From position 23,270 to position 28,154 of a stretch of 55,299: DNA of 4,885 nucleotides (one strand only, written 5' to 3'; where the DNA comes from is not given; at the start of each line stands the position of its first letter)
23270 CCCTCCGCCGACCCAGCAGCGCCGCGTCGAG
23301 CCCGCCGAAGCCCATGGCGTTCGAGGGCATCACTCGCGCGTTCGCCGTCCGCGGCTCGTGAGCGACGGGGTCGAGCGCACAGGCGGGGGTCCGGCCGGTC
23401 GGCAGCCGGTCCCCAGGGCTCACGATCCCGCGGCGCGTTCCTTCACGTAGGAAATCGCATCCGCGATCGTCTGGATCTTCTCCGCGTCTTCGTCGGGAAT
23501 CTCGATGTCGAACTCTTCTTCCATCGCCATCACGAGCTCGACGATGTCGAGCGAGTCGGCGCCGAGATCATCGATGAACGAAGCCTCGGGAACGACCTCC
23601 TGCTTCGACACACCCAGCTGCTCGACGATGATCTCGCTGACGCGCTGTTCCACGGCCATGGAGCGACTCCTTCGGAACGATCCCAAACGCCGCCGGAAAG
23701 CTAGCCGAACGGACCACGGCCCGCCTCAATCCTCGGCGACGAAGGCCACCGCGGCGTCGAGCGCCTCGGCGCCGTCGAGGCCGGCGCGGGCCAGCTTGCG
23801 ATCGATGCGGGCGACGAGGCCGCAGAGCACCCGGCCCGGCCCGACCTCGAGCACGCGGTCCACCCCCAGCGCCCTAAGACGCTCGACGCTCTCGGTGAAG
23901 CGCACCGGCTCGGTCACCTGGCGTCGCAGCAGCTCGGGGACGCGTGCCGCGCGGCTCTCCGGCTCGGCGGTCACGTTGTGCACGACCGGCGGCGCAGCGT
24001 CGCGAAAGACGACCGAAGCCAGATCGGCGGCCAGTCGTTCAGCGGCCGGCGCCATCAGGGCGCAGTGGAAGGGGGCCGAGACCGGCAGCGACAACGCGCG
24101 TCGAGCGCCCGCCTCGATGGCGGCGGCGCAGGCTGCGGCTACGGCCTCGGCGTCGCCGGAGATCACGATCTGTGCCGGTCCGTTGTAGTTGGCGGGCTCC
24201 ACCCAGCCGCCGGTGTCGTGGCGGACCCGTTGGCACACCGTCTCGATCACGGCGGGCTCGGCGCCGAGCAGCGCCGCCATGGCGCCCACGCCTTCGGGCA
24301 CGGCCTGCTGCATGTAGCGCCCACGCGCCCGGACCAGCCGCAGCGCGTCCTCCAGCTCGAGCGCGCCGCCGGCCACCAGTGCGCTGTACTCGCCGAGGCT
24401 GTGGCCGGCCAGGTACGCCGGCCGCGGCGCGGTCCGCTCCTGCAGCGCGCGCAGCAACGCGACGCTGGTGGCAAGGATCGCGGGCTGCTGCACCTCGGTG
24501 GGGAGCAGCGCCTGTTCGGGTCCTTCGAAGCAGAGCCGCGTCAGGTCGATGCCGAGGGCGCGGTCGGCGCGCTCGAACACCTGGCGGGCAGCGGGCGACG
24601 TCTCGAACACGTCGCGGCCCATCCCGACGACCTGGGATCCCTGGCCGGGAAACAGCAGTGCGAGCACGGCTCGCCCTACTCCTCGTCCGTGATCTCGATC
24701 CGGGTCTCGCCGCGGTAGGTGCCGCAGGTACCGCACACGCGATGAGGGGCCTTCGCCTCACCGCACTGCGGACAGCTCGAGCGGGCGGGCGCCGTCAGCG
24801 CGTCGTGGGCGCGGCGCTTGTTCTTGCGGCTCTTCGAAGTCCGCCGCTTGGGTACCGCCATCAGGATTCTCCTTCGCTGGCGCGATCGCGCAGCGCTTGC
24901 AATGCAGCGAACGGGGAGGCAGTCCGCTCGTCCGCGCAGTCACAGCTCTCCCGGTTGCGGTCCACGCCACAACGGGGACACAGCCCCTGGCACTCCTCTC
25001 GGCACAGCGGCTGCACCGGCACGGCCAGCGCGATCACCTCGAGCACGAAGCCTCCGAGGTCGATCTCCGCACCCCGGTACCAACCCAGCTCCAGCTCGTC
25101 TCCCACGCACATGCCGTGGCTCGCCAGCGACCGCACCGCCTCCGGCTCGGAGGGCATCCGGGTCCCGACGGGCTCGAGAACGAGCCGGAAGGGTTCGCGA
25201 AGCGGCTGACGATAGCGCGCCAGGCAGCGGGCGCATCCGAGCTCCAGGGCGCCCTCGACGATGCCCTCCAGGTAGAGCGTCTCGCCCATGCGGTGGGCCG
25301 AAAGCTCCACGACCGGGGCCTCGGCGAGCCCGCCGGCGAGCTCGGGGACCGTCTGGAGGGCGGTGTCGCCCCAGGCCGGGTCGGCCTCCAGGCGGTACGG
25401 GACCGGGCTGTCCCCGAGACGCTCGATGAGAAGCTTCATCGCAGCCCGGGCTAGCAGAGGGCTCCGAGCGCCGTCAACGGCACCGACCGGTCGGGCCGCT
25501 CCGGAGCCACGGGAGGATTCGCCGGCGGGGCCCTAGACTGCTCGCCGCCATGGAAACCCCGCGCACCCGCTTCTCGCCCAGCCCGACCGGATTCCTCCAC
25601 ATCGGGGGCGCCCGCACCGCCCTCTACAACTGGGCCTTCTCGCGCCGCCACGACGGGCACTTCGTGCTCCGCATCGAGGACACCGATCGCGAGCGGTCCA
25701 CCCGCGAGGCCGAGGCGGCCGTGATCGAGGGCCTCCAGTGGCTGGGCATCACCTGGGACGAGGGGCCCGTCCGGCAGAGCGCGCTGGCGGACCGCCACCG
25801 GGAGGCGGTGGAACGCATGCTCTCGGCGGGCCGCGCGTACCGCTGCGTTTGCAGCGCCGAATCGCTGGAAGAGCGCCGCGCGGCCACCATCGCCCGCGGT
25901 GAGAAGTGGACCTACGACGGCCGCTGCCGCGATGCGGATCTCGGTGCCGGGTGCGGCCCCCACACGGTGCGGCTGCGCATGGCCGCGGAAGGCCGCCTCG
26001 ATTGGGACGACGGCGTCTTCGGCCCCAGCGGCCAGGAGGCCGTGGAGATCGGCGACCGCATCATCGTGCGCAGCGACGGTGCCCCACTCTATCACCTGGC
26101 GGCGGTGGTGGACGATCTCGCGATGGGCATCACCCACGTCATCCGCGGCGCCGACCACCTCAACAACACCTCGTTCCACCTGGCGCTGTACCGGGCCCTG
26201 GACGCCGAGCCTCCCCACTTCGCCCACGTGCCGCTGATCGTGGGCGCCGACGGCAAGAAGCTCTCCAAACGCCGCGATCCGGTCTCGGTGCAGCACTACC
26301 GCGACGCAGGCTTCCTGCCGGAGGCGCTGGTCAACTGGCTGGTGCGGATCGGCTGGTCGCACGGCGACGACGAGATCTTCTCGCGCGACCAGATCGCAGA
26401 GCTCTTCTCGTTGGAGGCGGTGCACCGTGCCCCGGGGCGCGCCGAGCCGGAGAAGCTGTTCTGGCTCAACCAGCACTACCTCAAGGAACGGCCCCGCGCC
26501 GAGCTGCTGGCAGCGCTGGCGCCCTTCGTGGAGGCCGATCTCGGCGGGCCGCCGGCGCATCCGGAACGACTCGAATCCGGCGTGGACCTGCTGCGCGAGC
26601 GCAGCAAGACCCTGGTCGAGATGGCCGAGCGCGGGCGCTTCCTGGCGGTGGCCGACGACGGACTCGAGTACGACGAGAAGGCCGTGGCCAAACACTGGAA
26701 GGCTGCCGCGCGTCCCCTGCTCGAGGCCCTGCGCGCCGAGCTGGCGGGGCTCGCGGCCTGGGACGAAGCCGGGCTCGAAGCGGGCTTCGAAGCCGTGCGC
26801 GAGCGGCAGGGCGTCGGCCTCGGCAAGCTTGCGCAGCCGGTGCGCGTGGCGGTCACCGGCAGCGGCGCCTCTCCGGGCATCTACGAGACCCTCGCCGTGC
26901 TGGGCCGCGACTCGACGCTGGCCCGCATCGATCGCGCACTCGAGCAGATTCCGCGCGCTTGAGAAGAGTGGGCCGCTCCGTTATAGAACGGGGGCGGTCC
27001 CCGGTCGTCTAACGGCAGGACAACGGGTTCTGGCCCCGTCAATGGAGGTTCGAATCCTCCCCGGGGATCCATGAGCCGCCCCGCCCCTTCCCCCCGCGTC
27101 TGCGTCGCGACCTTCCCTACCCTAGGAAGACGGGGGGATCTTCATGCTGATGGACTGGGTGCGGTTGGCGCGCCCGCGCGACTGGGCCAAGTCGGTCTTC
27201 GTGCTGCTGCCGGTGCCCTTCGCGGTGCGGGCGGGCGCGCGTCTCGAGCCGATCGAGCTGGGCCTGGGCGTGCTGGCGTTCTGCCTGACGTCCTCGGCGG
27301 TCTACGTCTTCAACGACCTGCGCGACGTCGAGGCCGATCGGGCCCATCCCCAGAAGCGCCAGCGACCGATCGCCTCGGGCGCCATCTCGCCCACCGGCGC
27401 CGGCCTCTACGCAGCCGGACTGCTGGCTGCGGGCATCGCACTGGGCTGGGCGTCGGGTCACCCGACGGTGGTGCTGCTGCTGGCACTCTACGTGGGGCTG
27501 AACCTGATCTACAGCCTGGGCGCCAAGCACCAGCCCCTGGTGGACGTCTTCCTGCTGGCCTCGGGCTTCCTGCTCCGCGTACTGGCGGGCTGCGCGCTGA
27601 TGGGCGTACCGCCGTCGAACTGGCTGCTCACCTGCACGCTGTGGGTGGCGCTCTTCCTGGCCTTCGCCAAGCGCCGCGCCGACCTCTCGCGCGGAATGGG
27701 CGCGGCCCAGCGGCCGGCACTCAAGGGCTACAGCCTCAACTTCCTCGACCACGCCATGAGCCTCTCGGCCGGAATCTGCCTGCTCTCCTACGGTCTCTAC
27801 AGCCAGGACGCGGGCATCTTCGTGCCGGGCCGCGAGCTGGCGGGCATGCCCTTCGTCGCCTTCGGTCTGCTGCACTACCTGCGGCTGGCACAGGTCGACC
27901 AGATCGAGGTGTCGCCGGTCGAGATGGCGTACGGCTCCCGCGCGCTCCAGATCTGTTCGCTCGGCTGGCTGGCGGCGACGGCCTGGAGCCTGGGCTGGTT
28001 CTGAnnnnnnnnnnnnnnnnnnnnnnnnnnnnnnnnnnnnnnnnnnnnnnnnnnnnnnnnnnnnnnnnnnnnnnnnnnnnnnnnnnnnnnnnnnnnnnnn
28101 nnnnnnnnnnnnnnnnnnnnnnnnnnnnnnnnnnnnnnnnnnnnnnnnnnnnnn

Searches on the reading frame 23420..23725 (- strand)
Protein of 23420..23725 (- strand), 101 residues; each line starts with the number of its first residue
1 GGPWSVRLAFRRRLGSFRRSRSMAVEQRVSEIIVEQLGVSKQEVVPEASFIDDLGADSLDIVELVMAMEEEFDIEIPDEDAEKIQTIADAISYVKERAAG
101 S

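Call 89: search_protein_families(library=pfam, proteins=[window:23420-23725:-], max_evalue=0.01)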
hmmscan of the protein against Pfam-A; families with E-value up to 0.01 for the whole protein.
window:23420-23725:- (101 aa): 3 families
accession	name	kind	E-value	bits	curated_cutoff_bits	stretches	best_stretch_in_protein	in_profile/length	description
PF00550.31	PP-binding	-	1.7e-15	57.4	20.8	1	27-94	1-67/67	Phosphopantetheine attachment site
PF14573.12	PP-binding_2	-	3.4e-05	24.4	32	1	52-94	42-84/96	Acyl-carrier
PF23297.2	ACP_SdgA_C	-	0.00024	21.6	27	1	22-97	8-82/95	Highly reducing polyketide synthase sdgA, C-terminal ACP domain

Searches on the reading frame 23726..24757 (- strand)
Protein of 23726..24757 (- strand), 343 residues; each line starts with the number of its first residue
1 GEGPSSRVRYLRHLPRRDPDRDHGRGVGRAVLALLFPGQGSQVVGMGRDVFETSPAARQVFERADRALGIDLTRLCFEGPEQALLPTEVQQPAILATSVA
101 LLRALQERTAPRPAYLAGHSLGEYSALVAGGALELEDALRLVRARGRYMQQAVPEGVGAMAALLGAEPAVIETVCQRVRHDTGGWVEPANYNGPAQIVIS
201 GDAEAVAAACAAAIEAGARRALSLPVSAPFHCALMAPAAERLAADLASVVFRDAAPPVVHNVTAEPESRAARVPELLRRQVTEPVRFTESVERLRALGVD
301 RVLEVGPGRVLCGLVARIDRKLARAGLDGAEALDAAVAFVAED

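Call 65: search_protein_families(library=pfam, proteins=[window:23726-24757:-], max_evalue=0.00001)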
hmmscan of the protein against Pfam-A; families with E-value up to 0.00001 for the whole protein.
window:23726-24757:- (343 aa): 1 family
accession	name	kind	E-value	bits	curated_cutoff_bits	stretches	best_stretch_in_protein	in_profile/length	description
PF00698.26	Acyl_transf_1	-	7.9e-42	144.3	32.7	1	35-311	3-271/319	Acyl transferase domain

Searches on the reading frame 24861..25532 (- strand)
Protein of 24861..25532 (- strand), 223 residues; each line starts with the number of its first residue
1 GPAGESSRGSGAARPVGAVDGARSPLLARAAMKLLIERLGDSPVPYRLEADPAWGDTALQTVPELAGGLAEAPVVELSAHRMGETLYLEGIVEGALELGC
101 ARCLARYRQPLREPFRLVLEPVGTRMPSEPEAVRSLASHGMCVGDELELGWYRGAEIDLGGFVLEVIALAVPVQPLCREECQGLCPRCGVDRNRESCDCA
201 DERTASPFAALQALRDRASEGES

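Call 65: search_protein_families(library=pfam, proteins=[window:24861-25532:-], max_evalue=0.00001)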
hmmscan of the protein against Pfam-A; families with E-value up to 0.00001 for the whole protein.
window:24861-25532:- (223 aa): 1 family
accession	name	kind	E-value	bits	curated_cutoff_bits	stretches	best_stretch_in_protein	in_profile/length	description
PF02620.22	YceD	-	4.7e-26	91.6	33.2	1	88-214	1-118/119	Large ribosomal RNA subunit accumulation protein YceD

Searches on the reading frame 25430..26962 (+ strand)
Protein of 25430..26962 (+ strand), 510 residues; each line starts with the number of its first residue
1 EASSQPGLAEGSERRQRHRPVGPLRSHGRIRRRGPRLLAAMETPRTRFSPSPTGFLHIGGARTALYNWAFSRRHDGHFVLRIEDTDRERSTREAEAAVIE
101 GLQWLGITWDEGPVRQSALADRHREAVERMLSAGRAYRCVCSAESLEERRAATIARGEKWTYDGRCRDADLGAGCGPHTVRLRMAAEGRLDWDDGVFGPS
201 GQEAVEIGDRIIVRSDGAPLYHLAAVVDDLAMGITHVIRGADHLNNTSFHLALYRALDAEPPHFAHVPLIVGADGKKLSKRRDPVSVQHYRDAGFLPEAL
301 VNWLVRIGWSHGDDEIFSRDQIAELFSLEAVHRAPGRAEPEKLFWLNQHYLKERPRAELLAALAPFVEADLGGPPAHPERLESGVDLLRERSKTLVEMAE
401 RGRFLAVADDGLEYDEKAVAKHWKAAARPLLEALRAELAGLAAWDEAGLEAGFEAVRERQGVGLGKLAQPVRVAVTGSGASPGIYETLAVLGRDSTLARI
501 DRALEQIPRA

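Call 65: search_protein_families(library=pfam, proteins=[window:25430-26962:+], max_evalue=0.00001)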
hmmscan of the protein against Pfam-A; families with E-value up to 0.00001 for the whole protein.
window:25430-26962:+ (510 aa): 2 families
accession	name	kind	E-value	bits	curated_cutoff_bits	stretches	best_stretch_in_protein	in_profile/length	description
PF00749.27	tRNA-synt_1c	-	1.6e-87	293.8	23.4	1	45-343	3-312/314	tRNA synthetases class I (E and Q), catalytic domain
PF19269.4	Anticodon_2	-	1.8e-34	119.6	23.6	1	359-504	2-141/141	Anticodon binding domain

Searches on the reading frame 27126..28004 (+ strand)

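Call 65: search_protein_families(library=pfam, proteins=[window:27126-28004:+], max_evalue=0.00001)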
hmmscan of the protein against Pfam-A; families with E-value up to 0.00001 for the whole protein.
window:27126-28004:+ (292 aa): 1 family
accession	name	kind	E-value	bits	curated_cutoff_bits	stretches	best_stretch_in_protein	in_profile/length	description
PF01040.23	UbiA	-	6.2e-26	91.6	34.2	1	27-227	5-209/250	UbiA prenyltransferase family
